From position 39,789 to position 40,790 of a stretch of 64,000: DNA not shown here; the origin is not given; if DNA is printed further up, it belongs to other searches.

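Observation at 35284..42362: Atypical end-joining neighbourhood: LigB-type ligase, Ku, pseudo-LIG, CYTH and WYL regulator, with no LigD POL or PE domains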

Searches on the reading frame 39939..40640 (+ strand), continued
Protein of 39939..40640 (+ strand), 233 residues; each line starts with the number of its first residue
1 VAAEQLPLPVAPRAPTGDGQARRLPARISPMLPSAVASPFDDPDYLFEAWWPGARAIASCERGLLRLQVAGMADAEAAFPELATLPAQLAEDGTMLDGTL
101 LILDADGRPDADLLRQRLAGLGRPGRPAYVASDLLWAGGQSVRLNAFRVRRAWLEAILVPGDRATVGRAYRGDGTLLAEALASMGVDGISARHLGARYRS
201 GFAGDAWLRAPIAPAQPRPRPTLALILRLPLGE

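Call 26: list_cluster_members(proteins=[P0122, P0124, P0125, P0126, P0127, P0129, P0130, P0136, P0153, P0258])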
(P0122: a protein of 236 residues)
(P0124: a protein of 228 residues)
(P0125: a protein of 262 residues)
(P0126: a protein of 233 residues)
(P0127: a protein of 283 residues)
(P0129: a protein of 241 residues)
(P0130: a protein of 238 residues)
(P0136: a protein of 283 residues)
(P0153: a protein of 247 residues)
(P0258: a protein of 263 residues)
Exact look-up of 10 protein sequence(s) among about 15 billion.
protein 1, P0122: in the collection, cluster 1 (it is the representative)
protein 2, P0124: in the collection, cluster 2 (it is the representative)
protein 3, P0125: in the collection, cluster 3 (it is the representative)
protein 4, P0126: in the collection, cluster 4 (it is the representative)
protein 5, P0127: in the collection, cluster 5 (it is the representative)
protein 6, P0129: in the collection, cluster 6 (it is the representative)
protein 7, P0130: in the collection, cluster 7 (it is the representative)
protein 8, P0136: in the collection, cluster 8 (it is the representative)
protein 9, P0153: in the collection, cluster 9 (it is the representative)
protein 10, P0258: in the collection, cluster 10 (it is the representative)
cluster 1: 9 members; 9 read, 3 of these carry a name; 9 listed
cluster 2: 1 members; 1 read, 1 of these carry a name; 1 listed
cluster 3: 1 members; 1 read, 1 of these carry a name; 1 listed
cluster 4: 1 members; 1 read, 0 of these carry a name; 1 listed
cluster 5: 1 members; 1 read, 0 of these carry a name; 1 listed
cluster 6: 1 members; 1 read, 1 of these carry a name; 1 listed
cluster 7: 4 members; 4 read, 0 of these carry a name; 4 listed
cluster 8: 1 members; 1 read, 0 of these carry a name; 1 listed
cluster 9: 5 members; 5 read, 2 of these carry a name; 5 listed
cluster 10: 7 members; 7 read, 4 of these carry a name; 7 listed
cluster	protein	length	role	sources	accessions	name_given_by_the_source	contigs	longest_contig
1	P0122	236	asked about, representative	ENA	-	-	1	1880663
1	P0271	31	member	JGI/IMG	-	hypothetical protein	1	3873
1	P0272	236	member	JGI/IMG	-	bifunctional non-homologous end joining protein LigD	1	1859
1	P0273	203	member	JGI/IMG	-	bifunctional non-homologous end joining protein LigD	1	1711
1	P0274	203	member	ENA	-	-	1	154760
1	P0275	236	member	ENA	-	-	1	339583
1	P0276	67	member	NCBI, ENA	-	-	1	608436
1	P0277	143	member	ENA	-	-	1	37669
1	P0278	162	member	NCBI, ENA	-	-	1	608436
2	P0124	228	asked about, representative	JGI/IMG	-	bifunctional non-homologous end joining protein LigD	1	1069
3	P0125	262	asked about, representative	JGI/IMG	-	bifunctional non-homologous end joining protein LigD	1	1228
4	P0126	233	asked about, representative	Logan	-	-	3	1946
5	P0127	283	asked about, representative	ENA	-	-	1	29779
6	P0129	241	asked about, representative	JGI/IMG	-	bifunctional non-homologous end joining protein LigD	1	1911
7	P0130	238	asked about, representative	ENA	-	-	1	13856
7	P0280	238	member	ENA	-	-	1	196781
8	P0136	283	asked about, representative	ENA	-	-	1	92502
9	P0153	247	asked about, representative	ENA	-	-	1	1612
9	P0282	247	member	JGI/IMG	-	ATP-dependent DNA ligase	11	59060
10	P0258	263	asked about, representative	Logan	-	-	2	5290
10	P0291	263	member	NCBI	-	-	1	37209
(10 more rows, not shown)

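Call 27: find_encoding_contigs(protein=P0122, flank=10000, max_places=3)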
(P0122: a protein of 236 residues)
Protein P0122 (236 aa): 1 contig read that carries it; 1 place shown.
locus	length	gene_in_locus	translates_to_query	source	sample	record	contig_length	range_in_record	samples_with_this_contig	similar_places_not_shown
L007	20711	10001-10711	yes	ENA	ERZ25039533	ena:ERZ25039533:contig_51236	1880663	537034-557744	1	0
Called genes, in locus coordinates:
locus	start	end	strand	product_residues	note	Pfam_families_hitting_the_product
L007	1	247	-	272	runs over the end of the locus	PF02786:CPSase_L_D2, PF02787:CPSase_L_D3 (weak)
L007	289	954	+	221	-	-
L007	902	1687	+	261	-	-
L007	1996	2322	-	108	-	PF00988:CPSase_sm_chain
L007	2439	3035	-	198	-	PF12732:YtxH (faint)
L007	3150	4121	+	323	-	PF00547:Urease_gamma, PF00699:Urease_beta, PF00449:Urease_alpha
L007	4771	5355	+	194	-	PF01979:Amidohydro_1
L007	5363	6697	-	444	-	PF13559:DUF4129 (weak)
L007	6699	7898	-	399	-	PF01882:DUF58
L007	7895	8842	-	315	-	PF20030:bpMoxR, PF00004:AAA, PF07726:AAA_3, PF07728:AAA_5, PF17863:AAA_lid_2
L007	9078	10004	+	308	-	PF02735:Ku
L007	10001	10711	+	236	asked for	-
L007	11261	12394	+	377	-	PF10996:Beta-Casp, PF07521:RMMBL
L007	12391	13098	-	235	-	PF01061:ABC2_membrane, PF12679:ABC2_membrane_2, PF12730:ABC2_membrane_4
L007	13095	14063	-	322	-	PF00005:ABC_tran, PF13304:AAA_21, PF13732:DrrA1-3_C (weak)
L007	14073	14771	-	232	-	PF12697:Abhydrolase_6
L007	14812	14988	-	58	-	-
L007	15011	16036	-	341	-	PF12698:ABC2_membrane_3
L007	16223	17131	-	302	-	PF00005:ABC_tran, PF13304:AAA_21 (faint), PF13732:DrrA1-3_C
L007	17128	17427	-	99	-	-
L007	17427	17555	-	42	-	-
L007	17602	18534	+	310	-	PF04185:Phosphoesterase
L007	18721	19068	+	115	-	-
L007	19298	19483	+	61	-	-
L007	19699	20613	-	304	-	-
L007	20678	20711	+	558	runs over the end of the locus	PF00939:Na_sulph_symp, PF06450:NhaB (faint), PF02040:ArsB, PF03600:CitMHS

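Call 28: find_encoding_contigs(protein=P0280, flank=10000, max_places=2)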
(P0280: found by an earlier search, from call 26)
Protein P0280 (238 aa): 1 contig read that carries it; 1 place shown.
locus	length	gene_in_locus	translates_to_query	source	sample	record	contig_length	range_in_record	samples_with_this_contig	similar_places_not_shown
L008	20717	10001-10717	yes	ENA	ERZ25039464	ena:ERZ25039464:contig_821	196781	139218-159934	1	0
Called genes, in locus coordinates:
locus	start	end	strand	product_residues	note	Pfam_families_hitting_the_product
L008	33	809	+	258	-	-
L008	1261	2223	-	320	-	PF00675:Peptidase_M16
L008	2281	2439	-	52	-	-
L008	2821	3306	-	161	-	PF13671:AAA_33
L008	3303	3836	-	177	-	PF02142:MGS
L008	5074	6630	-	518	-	PF25596:CPSase_L_D1, PF02786:CPSase_L_D2, PF02787:CPSase_L_D3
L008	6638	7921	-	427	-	PF00988:CPSase_sm_chain, PF07722:Peptidase_C26 (faint), PF00117:GATase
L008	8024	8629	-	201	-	PF00657:Lipase_GDSL, PF13472:Lipase_GDSL_2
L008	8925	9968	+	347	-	PF02735:Ku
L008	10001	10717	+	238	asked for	-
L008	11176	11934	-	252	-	PF00440:TetR_N, PF16859:TetR_C_11, PF14246:TetR_C_7 (weak)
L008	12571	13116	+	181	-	PF03328:HpcH_HpaI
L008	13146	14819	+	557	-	PF03724:META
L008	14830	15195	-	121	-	PF00171:Aldedh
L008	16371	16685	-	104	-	PF07690:MFS_1 (weak)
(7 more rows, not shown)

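Call 29: find_encoding_contigs(protein=P0136, flank=10000, max_places=2)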
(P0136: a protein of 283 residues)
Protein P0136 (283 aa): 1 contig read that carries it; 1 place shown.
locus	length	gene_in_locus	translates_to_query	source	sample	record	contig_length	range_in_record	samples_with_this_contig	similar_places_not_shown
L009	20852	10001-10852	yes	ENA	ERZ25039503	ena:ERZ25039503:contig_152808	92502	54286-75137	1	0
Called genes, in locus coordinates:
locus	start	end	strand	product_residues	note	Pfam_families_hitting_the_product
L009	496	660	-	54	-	-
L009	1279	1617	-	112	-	-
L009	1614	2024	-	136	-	-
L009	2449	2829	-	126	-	-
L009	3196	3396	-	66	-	-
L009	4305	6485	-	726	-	PF25596:CPSase_L_D1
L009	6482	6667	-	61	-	PF25596:CPSase_L_D1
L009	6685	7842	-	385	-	PF00988:CPSase_sm_chain, PF00117:GATase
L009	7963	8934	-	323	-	PF00657:Lipase_GDSL, PF13472:Lipase_GDSL_2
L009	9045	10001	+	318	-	PF02735:Ku (weak)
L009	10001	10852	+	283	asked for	-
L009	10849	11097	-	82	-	PF16859:TetR_C_11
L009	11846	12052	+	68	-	-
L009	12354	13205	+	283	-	PF03328:HpcH_HpaI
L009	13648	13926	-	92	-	-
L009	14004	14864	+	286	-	PF03724:META (weak)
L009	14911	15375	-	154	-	PF07690:MFS_1 (weak)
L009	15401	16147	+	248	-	-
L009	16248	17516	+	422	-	-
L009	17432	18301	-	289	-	PF01694:Rhomboid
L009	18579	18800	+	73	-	-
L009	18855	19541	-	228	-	PF13521:AAA_28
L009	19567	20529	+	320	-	PF00296:Bac_luciferase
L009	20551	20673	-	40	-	PF00408:PGM_PMM_IV (weak)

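Call 30: find_encoding_contigs(protein=P0282, flank=10000, max_places=2)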
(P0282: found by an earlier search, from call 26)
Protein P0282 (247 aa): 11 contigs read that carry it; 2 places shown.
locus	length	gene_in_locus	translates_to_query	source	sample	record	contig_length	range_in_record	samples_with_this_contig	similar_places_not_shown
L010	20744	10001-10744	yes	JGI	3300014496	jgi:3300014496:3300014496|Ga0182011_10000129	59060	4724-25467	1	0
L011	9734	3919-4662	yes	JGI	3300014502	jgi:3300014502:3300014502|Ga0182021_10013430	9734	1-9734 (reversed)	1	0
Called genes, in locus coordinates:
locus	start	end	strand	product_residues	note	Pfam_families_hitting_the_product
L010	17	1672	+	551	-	PF00664:ABC_membrane, PF13304:AAA_21 (faint), PF00005:ABC_tran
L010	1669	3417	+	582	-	PF00664:ABC_membrane (weak), PF00005:ABC_tran, PF13304:AAA_21 (faint)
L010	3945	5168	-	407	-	PF00909:Ammonium_transp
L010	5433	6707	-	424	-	PF00909:Ammonium_transp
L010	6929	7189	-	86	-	-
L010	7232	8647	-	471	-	PF00206:Lyase_1, PF14698:ASL_C2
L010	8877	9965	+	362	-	PF03976:PPK2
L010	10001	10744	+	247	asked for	PF01068:DNA_ligase_A_M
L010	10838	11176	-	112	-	-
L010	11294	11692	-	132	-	PF09946:DUF2178 (weak)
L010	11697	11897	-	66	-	PF12844:HTH_19, PF13560:HTH_31, PF01381:HTH_3, PF13413:HTH_25 (weak)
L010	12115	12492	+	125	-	PF06155:GBBH-like_N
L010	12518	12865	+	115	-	PF01906:YbjQ_1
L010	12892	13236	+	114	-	-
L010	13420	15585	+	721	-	PF13089:PP_kinase_N, PF02503:PP_kinase, PF17941:PP_kinase_C_1, PF13091:PLDc_2 (faint), PF13090:PP_kinase_C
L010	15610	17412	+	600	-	PF01928:CYTH, PF05235:CHAD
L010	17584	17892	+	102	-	-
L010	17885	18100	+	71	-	-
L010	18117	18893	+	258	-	PF01895:PhoU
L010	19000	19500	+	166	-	PF00300:His_Phos_1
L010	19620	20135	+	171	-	-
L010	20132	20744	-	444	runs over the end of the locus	PF08448:PAS_4 (faint), PF00512:HisKA, PF02518:HATPase_c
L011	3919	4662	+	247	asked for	PF01068:DNA_ligase_A_M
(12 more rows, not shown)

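Call 32: find_related_loci(query=A2, collection=genome_contigs, flank=10000)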
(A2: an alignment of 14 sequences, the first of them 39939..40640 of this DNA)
Query A2 (233 aa) in genome_contigs; peptide patterns used: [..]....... (x = any residue, [..] = any of these).
252 stretches matched a pattern; 249 encode a relative of the query (tblastn E <= 1e-3); the best 80 are kept; 80 distinct loci.
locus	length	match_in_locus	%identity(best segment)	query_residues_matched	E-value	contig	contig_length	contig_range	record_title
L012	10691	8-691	71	1-231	4e-100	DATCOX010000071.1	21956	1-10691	MAG TPA_asm: Candidatus Limnocylindria bacterium isolate SMAG_U7212 k141_176164, whole genome shotgun sequence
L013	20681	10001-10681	72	1-231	8e-100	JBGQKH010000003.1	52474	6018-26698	MAG: Candidatus Limnocylindria bacterium isolate OBJ2_061818_050_66 k141_1072770_length_52474_cov_14.8611, whole genome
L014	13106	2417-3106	72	1-233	5e-99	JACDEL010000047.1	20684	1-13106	MAG: Chloroflexi bacterium isolate MGR_bin359 SD2903_NODE_314_length_20684_cov_1.677385, whole genome shotgun sequence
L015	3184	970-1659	71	1-233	2e-100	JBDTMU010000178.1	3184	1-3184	MAG: Chloroflexota bacterium isolate cluster3_bin.133 NODE_199995_length_3184_cov_15.436881, whole genome shotgun sequen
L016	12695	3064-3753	71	1-233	4e-98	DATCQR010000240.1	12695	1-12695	MAG TPA_asm: Candidatus Limnocylindria bacterium isolate SMAG_U7258 k141_44834, whole genome shotgun sequence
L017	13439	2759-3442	71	3-233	6e-98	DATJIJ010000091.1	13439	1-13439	MAG TPA_asm: Candidatus Methylomirabilota bacterium isolate SMAG_U15535 k141_8079236, whole genome shotgun sequence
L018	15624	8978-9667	71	1-233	2e-97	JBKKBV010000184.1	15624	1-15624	MAG: Candidatus Limnocylindria bacterium isolate swi_bin.375 S1Ck127_5935099_flag_0_multi_10.4407_len_15624, whole genom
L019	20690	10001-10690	73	1-233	1e-96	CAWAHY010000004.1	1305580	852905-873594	MAG: uncultured Chloroflexia bacterium isolate MFD02242.bin.2.61 genome assembly, contig: contig_7943, whole genome shot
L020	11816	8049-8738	70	1-233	2e-96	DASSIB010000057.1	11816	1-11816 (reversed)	MAG TPA_asm: Candidatus Limnocylindria bacterium isolate SMAG_U1076 k141_437135, whole genome shotgun sequence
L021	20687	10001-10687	70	1-233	3e-96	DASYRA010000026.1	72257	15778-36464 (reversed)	MAG TPA_asm: Candidatus Limnocylindria bacterium isolate SMAG_U4499 k141_4029391, whole genome shotgun sequence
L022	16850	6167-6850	69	3-233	3e-96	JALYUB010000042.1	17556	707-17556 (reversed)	MAG: Chloroflexota bacterium isolate LAG bin6 SD1463-65_k127_1850516, whole genome shotgun sequence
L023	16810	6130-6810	69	4-233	7e-96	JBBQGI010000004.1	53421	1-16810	MAG: Candidatus Limnocylindria bacterium isolate Co_metawrap_970 Cmw_970_k141_21983513_length_53421_cov_24.9982, whole g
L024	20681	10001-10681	70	4-233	6e-96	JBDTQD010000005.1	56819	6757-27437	MAG: Chloroflexota bacterium isolate cluster3_bin.213 NODE_1267_length_56819_cov_39.868720, whole genome shotgun sequenc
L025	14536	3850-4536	72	1-233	2e-94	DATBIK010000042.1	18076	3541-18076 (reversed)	MAG TPA_asm: Candidatus Limnocylindria bacterium isolate SMAG_U3892 k141_3839716, whole genome shotgun sequence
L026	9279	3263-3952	71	1-233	3e-94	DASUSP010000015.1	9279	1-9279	MAG TPA_asm: Candidatus Limnocylindria bacterium isolate SMAG_U1739 k141_4166, whole genome shotgun sequence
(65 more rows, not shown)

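Call 48: search_protein_families(library=padloc, proteins=[window:39939-40640:+], max_evalue=0.01)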
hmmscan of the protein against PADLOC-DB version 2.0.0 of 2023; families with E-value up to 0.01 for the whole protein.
window:39939-40640:+ (233 aa): 0 families

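Call 55: list_cluster_members(proteins=[P0137, P0172, P0145, P0147, P0146, P0157, P0160, P0221, P0237, P0263])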
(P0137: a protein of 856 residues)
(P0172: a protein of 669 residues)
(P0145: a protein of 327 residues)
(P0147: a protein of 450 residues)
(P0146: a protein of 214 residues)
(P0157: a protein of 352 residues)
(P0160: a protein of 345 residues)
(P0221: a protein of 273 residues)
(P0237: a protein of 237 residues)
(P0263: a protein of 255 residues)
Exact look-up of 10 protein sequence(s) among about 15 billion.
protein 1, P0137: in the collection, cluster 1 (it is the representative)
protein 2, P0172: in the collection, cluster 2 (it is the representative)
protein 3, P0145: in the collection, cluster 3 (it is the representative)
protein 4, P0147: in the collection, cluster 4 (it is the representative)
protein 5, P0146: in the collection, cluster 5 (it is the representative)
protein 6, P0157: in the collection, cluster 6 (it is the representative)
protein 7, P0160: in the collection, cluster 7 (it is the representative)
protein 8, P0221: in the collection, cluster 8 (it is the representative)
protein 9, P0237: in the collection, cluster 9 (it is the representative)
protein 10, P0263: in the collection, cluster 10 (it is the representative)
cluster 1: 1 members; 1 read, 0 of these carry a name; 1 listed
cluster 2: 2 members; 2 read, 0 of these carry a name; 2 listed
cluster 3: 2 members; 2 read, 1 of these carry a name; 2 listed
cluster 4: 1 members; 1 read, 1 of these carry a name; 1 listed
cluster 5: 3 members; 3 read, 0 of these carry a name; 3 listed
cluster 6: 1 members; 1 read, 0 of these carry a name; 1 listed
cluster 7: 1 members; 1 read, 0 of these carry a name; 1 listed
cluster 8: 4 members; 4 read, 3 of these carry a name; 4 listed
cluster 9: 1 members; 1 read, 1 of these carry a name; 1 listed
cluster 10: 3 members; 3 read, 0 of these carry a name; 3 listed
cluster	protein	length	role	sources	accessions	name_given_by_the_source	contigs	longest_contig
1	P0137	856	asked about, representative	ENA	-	-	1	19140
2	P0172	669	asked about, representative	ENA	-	-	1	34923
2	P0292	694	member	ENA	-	-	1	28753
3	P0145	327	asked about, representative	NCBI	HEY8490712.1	MAG TPA: hypothetical protein VIO14_06940 [Dehalococcoidia bacterium]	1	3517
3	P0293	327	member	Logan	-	-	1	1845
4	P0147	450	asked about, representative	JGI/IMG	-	hypothetical protein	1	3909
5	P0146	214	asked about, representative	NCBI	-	-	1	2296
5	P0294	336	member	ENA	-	-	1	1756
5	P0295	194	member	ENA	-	-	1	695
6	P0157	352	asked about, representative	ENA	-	-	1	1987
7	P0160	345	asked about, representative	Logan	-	-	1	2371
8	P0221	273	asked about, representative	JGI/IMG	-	bifunctional non-homologous end joining protein LigD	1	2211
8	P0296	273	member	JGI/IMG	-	ATP-dependent DNA ligase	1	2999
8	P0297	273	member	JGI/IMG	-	bifunctional non-homologous end joining protein LigD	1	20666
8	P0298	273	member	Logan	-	-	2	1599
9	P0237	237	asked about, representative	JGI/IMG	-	bifunctional non-homologous end joining protein LigD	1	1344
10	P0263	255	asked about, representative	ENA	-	-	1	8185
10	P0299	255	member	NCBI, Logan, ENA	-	-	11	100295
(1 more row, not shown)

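Call 57: find_encoding_contigs(protein=P0291, flank=10000, max_places=1)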
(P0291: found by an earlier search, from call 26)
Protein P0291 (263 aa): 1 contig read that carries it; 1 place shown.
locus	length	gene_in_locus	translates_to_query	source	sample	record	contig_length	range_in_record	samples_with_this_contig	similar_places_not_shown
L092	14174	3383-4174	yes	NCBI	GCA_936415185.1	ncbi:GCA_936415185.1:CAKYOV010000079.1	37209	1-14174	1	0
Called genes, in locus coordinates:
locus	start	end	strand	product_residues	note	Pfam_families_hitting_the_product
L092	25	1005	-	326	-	PF01791:DeoC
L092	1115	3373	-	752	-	PF26550:Tricorn_2nd (faint), PF26549:Tricorn_N, PF07676:PD40 (faint), PF26549:Tricorn_N, PF00326:Peptidase_S9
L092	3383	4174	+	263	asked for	PF01068:DNA_ligase_A_M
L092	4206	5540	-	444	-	PF12679:ABC2_membrane_2 (weak), PF12698:ABC2_membrane_3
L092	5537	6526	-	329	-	PF00005:ABC_tran, PF13304:AAA_21, PF13732:DrrA1-3_C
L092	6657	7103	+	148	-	PF06155:GBBH-like_N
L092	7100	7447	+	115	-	PF01906:YbjQ_1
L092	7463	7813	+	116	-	-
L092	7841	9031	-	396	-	PF12698:ABC2_membrane_3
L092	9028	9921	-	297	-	PF00005:ABC_tran, PF13304:AAA_21, PF13732:DrrA1-3_C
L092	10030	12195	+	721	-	PF13089:PP_kinase_N, PF02503:PP_kinase, PF17941:PP_kinase_C_1, PF13091:PLDc_2 (faint), PF13090:PP_kinase_C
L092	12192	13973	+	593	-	PF01928:CYTH, PF05235:CHAD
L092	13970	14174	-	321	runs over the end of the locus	PF02541:Ppx-GppA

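Call 58: find_encoding_contigs(protein=P0299, flank=10000, max_places=1)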
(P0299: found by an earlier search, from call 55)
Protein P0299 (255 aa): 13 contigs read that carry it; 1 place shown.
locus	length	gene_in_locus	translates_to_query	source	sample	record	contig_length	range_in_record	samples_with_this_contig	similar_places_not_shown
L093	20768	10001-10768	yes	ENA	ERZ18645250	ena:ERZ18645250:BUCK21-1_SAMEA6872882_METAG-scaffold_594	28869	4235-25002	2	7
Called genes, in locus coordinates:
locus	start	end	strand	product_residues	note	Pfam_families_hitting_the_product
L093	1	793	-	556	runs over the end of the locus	PF12679:ABC2_membrane_2 (faint)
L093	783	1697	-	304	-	PF00005:ABC_tran, PF13304:AAA_21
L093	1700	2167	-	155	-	PF01047:MarR (weak), PF27059:HTH_MmpR5 (weak)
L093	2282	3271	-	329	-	PF00294:PfkB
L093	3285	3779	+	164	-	PF00293:NUDIX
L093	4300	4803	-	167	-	PF04892:VanZ-LLP1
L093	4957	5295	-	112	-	-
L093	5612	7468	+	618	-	PF02129:Peptidase_S15 (faint), PF00561:Abhydrolase_1, PF20434:BD-FAE (weak), PF00326:Peptidase_S9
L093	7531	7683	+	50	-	PF09722:Xre_MbcA_ParS_C (weak)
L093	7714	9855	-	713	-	PF00930:DPPIV_N (faint), PF26550:Tricorn_2nd (weak), PF26549:Tricorn_N, PF07676:PD40 (weak), PF26549:Tricorn_N, PF07676:PD40, PF00326:Peptidase_S9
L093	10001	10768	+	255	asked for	PF01068:DNA_ligase_A_M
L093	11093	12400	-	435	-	PF12698:ABC2_membrane_3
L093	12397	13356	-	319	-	PF00005:ABC_tran, PF13304:AAA_21, PF13732:DrrA1-3_C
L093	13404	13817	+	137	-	PF06155:GBBH-like_N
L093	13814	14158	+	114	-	PF01906:YbjQ_1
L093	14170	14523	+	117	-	-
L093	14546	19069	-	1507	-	PF25390:WD40_RLD, PF13540:RCC1_2, PF13540:RCC1_2, PF25390:WD40_RLD, PF13540:RCC1_2, PF13540:RCC1_2, PF25390:WD40_RLD, PF00415:RCC1, +4 more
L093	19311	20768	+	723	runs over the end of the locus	PF13089:PP_kinase_N, PF02503:PP_kinase, PF17941:PP_kinase_C_1, PF13091:PLDc_2 (faint), PF13090:PP_kinase_C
